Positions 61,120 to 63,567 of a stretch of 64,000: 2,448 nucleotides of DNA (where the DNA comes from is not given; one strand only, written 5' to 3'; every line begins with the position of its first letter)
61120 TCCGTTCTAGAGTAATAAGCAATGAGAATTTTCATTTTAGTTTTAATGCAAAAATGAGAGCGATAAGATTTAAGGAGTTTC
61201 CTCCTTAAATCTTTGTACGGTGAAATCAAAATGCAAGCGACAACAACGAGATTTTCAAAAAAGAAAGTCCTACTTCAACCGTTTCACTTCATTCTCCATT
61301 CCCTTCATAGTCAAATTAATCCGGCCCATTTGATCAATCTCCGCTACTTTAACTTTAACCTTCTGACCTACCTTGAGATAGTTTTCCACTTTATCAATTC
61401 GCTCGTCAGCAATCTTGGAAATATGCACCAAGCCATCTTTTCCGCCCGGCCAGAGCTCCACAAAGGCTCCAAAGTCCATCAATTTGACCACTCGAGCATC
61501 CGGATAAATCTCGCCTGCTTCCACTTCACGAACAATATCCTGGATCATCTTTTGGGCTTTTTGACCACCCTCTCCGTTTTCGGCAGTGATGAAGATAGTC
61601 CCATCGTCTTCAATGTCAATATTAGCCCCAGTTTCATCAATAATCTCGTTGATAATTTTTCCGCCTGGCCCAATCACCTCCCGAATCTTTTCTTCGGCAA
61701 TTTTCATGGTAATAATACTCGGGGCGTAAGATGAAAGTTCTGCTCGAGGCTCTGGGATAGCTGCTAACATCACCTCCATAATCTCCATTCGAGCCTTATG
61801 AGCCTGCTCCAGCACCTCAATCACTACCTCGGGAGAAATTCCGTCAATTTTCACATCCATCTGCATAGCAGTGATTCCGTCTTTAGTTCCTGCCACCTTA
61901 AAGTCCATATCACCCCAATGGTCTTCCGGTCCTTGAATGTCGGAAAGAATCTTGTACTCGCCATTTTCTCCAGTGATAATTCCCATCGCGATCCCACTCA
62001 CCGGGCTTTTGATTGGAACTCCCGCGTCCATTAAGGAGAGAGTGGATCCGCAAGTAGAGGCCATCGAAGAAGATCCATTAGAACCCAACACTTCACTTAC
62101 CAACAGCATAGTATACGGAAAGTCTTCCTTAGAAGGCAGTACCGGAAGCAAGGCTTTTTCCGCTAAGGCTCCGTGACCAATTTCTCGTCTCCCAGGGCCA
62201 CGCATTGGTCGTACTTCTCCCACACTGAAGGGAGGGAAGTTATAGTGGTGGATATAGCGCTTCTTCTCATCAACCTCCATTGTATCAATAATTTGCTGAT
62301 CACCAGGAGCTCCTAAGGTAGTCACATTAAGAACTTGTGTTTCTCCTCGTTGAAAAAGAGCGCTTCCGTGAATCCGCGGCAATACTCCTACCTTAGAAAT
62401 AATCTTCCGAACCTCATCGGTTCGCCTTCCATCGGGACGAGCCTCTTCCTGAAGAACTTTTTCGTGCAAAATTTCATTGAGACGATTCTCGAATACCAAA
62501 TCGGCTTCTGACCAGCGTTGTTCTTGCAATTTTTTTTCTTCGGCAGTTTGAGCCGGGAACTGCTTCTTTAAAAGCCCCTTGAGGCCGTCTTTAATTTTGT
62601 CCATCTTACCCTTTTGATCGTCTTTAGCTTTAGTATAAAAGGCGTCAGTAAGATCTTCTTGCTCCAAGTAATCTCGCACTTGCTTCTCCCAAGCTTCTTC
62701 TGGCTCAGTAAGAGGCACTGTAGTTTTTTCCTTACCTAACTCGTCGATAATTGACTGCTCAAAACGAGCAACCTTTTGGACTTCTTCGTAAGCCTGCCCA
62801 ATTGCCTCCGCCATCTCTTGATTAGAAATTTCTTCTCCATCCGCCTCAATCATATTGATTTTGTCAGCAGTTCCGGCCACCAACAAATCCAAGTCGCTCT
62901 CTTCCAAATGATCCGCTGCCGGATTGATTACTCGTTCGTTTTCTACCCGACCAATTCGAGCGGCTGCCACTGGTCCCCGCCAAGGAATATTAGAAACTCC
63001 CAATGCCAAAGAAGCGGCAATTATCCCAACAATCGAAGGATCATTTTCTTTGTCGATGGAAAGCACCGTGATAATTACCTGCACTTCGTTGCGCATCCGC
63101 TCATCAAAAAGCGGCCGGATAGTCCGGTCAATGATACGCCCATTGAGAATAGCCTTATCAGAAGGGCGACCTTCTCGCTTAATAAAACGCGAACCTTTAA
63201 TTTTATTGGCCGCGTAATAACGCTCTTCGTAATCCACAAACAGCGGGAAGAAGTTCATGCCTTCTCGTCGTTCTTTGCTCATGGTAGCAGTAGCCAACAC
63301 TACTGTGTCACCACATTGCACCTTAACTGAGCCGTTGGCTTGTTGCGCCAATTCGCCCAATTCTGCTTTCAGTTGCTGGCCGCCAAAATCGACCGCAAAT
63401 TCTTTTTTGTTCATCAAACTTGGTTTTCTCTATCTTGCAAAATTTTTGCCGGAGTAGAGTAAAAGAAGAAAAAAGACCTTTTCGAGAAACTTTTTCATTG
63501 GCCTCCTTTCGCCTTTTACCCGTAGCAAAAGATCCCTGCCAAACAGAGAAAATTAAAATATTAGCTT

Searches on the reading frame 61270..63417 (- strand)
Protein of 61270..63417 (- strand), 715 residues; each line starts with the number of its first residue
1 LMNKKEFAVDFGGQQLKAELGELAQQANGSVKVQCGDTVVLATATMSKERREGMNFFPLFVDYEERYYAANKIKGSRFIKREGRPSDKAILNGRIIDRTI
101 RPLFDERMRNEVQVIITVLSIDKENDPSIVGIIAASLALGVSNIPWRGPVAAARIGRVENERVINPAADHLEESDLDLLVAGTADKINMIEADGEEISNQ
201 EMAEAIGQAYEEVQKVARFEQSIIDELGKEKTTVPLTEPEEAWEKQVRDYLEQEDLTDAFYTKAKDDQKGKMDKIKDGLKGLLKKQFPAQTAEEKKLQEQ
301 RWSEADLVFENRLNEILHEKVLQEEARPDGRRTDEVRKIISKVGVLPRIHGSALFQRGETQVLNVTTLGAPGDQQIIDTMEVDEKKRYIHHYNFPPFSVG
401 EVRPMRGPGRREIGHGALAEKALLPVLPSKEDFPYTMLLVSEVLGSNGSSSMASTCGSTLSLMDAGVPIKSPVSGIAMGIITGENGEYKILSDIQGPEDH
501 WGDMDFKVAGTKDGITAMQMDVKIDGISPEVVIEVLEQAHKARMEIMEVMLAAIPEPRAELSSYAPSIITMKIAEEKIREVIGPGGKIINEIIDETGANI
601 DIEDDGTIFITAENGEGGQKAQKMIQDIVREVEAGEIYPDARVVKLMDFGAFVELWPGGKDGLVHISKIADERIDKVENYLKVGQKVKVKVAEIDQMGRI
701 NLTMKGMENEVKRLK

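Call 41: find_encoding_contigs(protein=window:61270-63417:-, flank=10000, max_places=3)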
Protein window:61270-63417:- (715 aa): 2 contigs read that carry it; 1 place shown.
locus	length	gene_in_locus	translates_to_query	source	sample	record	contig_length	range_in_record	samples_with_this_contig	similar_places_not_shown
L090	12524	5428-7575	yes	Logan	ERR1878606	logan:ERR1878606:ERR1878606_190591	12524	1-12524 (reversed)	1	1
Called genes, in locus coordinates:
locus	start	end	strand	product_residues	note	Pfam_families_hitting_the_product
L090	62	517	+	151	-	-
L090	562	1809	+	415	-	PF13365:Trypsin_2, PF13180:PDZ_2, PF17820:PDZ_6 (weak)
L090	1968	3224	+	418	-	PF24161:CCDC39 (weak), PF03412:Peptidase_C39 (faint), PF13529:Peptidase_C39_2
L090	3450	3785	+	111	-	PF01371:Trp_repressor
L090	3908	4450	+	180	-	PF00583:Acetyltransf_1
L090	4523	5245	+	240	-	PF24827:AstE_AspA_cat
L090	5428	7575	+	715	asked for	PF01138:RNase_PH, PF03725:RNase_PH_C, PF01138:RNase_PH, PF03725:RNase_PH_C (weak), PF00013:KH_1, PF00575:S1, PF24685:OB_RRP5_4th (weak)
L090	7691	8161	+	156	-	PF12641:Flavodoxin_3 (faint), PF12682:Flavodoxin_4, PF12724:Flavodoxin_5 (weak)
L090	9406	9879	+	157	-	-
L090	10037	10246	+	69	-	-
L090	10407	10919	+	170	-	PF20108:DUF6498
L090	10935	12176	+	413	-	PF01266:DAO, PF01494:FAD_binding_3, PF05834:Lycopene_cycl (faint)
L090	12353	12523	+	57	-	?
